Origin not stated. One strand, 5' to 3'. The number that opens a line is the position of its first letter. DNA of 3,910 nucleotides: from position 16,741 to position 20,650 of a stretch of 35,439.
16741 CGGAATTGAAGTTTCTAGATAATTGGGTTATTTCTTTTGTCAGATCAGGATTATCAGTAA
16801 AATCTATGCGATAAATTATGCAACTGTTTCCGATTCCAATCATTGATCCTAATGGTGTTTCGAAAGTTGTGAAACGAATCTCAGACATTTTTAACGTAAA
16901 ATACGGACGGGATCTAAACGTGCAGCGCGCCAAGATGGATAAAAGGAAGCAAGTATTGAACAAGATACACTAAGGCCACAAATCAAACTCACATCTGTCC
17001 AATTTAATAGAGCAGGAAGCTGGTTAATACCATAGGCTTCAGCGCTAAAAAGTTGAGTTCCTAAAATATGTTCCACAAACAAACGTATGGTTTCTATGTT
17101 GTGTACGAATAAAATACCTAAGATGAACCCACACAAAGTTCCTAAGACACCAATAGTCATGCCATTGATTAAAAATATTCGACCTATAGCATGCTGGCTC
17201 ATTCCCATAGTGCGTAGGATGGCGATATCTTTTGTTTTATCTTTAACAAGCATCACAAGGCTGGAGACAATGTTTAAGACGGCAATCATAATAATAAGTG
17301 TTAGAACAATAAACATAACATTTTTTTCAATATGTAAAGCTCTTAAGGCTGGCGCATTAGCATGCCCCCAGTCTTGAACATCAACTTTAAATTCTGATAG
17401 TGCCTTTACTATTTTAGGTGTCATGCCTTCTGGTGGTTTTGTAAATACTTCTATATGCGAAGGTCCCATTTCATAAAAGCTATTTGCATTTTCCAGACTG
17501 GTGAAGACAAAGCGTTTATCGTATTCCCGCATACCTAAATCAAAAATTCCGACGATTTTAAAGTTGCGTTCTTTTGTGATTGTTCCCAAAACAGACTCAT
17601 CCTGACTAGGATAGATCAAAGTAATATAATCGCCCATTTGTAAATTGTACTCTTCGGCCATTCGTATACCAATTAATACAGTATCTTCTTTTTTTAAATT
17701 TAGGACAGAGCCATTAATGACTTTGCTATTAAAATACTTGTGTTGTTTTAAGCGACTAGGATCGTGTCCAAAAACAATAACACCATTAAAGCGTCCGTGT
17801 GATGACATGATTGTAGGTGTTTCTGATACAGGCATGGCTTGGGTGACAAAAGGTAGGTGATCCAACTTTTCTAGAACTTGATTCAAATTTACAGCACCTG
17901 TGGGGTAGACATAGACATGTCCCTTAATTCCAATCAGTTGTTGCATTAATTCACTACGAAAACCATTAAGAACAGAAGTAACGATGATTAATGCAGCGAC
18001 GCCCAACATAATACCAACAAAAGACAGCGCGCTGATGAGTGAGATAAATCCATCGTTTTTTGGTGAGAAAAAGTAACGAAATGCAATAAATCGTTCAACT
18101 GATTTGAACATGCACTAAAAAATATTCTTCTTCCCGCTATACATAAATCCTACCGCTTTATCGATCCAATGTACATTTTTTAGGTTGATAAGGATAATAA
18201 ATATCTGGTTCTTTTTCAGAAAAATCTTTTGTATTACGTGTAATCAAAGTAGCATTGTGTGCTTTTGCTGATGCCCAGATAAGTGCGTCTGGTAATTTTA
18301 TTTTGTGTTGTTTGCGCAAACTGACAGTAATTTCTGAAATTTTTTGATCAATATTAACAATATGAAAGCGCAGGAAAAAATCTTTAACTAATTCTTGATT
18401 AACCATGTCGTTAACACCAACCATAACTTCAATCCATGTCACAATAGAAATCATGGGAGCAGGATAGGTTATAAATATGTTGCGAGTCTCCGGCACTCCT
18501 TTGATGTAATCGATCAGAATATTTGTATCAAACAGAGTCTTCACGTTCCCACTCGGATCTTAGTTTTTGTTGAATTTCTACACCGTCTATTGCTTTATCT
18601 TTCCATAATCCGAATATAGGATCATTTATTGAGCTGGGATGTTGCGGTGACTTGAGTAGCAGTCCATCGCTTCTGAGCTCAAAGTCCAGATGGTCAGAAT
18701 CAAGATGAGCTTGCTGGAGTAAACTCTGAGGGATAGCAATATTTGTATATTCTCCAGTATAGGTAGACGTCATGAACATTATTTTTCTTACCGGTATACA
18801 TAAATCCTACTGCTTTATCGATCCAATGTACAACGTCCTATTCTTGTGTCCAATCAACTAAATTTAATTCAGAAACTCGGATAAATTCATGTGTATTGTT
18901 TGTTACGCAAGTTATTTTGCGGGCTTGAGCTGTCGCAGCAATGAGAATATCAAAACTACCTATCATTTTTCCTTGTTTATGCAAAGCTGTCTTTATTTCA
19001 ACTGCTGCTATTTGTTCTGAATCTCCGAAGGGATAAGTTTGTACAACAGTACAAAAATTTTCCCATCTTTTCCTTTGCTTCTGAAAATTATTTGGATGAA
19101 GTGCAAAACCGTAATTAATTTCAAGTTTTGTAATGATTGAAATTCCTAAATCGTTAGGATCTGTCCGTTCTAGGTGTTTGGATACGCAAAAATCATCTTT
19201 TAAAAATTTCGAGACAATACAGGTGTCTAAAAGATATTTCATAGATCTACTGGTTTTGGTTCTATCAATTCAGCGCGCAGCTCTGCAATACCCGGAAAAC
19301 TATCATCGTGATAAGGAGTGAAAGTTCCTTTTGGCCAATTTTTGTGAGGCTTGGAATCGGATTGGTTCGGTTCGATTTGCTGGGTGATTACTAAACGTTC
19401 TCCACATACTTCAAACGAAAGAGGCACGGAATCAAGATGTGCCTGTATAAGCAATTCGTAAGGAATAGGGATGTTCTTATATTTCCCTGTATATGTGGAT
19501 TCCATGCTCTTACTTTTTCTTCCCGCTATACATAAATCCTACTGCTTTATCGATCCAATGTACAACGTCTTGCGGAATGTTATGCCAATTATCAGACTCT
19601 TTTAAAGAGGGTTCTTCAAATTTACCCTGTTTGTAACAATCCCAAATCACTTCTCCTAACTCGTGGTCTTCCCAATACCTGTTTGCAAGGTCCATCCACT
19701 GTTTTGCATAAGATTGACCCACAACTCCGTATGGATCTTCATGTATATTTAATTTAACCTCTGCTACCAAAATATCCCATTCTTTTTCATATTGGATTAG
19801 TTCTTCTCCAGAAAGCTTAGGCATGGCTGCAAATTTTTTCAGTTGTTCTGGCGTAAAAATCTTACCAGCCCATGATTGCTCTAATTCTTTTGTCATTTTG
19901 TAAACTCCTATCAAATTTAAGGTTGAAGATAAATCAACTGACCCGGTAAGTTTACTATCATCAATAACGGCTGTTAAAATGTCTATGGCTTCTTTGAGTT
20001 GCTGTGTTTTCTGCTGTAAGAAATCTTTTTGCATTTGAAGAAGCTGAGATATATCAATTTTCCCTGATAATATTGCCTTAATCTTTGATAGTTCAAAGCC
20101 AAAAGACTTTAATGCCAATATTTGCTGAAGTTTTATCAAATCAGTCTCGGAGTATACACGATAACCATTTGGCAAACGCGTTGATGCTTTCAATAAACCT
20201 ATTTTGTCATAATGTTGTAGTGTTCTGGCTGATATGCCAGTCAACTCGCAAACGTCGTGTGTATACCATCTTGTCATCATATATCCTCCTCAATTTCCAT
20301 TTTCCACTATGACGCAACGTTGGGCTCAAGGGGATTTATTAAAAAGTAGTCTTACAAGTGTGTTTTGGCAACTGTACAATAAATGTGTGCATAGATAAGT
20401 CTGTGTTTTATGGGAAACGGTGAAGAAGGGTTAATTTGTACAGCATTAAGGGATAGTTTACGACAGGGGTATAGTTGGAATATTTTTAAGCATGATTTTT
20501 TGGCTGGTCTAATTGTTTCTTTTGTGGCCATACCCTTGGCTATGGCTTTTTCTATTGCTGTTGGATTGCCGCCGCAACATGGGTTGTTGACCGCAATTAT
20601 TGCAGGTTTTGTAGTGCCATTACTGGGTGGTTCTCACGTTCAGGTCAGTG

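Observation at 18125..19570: Two vapBC cassettes each bounded by a ~50 bp direct repeat copying the 3' end of the MerR-like gene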

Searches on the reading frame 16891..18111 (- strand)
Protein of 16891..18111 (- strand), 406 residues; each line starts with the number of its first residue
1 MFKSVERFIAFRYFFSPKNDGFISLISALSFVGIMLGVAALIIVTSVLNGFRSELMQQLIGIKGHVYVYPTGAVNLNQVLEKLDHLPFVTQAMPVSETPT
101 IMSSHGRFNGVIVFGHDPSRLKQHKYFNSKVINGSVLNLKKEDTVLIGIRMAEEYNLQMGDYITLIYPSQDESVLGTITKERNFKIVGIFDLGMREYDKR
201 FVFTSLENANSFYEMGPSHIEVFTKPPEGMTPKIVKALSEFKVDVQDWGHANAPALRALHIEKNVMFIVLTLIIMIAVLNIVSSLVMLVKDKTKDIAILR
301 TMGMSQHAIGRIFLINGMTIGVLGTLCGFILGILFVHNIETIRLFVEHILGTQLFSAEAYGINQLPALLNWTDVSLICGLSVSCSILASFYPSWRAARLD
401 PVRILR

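Call 8: search_protein_families(library=pfam, proteins=[window:16891-18111:-], max_evalue=0.01)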
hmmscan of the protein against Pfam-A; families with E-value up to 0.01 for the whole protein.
window:16891-18111:- (406 aa): 2 families
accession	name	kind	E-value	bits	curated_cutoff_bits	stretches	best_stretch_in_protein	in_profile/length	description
PF02687.27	FtsX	-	1.7e-17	64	25.5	1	268-401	2-120/120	FtsX-like permease C-terminal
PF12704.14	MacB_PCD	-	2.7e-15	57.6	27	1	27-229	1-194/207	MacB-like periplasmic core domain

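Call 42: find_homologous_proteins(query=window:16891-18111:-, max_evalue=1e-60)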
Query window:16891-18111:- (406 aa): 6445 proteins with E <= 1e-60 among 8000 candidates; the best 120 are listed.
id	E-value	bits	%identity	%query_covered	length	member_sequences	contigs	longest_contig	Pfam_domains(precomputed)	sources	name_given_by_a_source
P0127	2.4e-265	897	100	100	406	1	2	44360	PF02687.28,PF12704.15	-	-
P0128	5.6e-215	731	82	100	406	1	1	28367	PF02687.28,PF12704.15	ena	-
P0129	4.2e-211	719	79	100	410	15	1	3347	PF02687.28,PF12704.15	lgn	-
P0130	3.1e-118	413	50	99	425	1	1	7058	PF02687.28,PF12704.15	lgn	-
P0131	1.6e-111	391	47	99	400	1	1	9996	PF02687.28,PF12704.15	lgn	-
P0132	5.6e-110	386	46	98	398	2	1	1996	PF02687.28,PF12704.15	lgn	-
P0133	1.5e-109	384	46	99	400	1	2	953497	PF02687.28,PF12704.15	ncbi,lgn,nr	ncbi:MAG: lipoprotein-releasing ABC transporter permease subunit [Alphaproteobacteria bacterium]|nr:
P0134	1.7e-108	381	47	96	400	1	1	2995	PF02687.28,PF12704.15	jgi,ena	-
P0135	1.1e-106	375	48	94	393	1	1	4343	PF02687.28,PF12704.15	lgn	-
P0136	1.9e-105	371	45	100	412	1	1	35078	PF02687.28,PF12704.15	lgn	-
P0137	3.0e-104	367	45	100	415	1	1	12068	PF02687.28,PF12704.15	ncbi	-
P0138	5.5e-103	363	45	100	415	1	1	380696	PF02687.28,PF12704.15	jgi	jgi:lipoprotein-releasing system permease protein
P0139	7.8e-103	362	43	100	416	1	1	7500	PF02687.28,PF12704.15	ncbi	-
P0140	1.5e-102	361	43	100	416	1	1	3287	PF02687.28,PF12704.15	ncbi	-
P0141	5.0e-102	360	43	100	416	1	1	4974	PF02687.28,PF12704.15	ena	-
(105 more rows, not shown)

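Call 43: find_encoding_contigs(protein=P0128, flank=8000, max_places=3)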
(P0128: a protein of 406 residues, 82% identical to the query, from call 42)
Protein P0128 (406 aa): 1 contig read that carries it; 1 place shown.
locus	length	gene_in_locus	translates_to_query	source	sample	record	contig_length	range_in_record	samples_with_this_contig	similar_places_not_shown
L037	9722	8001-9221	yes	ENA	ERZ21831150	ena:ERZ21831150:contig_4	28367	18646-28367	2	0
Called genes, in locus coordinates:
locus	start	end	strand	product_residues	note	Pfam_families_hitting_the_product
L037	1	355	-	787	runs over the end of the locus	PF01624:MutS_I, PF05188:MutS_II, PF05192:MutS_III, PF05190:MutS_IV, PF00488:MutS_V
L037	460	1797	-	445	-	PF02321:OEP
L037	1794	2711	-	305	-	PF25917:BSH_RND (faint), PF25973:BSH_CzcB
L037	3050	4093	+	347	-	-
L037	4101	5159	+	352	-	PF00953:Glycos_transf_4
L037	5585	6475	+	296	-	PF01609:DDE_Tnp_1, PF13612:DDE_Tnp_1_3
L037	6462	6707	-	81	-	PF02021:UPF0102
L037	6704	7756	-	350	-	PF02353:CMAS, PF13489:Methyltransf_23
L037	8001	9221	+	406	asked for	PF12704:MacB_PCD, PF02687:FtsX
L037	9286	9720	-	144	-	?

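Call 44: find_encoding_contigs(protein=P0129, flank=5000, max_places=3)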
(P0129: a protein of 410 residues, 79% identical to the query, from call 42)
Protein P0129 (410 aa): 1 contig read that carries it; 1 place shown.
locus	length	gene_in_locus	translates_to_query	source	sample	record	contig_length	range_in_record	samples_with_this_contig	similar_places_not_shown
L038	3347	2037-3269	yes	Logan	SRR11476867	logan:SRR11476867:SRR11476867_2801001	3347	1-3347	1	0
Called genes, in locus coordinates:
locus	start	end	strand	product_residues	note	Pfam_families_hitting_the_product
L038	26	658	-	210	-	PF02666:PS_Dcarbxylase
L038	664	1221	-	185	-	PF01765:RRF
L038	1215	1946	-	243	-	PF00696:AA_kinase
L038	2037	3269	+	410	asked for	PF12704:MacB_PCD, PF02687:FtsX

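Call 49: find_encoding_contigs(protein=P0127, flank=10000, max_places=6)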
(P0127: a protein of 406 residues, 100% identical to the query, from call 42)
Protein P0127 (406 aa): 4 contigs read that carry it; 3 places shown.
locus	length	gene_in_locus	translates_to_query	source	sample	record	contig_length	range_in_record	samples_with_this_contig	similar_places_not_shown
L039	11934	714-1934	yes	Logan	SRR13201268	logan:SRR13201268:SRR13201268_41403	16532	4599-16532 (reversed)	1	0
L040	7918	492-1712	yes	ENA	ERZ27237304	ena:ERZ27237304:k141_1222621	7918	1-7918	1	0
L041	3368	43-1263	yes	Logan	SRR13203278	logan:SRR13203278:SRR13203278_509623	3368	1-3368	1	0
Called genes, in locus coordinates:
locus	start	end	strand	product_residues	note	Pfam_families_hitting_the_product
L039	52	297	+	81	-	-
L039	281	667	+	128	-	PF01850:PIN, PF18480:DUF5615 (faint)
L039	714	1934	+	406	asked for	PF12704:MacB_PCD, PF02687:FtsX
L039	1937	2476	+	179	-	PF01035:DNA_binding_1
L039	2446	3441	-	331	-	PF01073:3Beta_HSD, PF01370:Epimerase, PF05368:NmrA (faint), PF16363:GDP_Man_Dehyd, PF13460:NAD_binding_10 (weak), PF07993:NAD_binding_4 (weak)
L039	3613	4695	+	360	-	PF02541:Ppx-GppA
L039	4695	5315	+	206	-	PF00834:Ribul_P_3_epim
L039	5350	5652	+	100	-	PF00893:Multi_Drug_Res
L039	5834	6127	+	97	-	-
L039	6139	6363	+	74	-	-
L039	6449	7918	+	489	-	PF01321:Creatinase_N (faint), PF16189:Creatinase_N_2, PF00557:Peptidase_M24, PF16188:Peptidase_M24_C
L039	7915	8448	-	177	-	PF02698:DUF218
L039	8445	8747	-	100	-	PF02699:YajC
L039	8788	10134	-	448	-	-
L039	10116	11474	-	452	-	-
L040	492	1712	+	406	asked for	PF12704:MacB_PCD, PF02687:FtsX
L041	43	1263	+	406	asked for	PF12704:MacB_PCD, PF02687:FtsX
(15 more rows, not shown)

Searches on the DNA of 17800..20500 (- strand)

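Call 61: search_dna_similar(query=window:18100-19600:-, collection=plasmids, mode=distant, max_rows=10)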
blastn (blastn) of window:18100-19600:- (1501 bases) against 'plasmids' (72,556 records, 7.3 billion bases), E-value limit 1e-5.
No match.
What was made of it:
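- Tried and rejected: Plasmid origin: no blastn match of the 1.5-kb array in PLSDB (call 61).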

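Call 81: search_rna_families(source=window, start=17800, end=20500, threshold=evalue, max_evalue=1)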
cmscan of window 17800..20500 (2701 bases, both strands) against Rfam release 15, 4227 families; matches with E-value up to 1: 0.
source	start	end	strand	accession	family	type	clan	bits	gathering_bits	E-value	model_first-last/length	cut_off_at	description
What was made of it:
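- No Rfam family matches (call 81).
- Tried and rejected: Known RNA family in or near R: none at E <= 1 (call 81).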
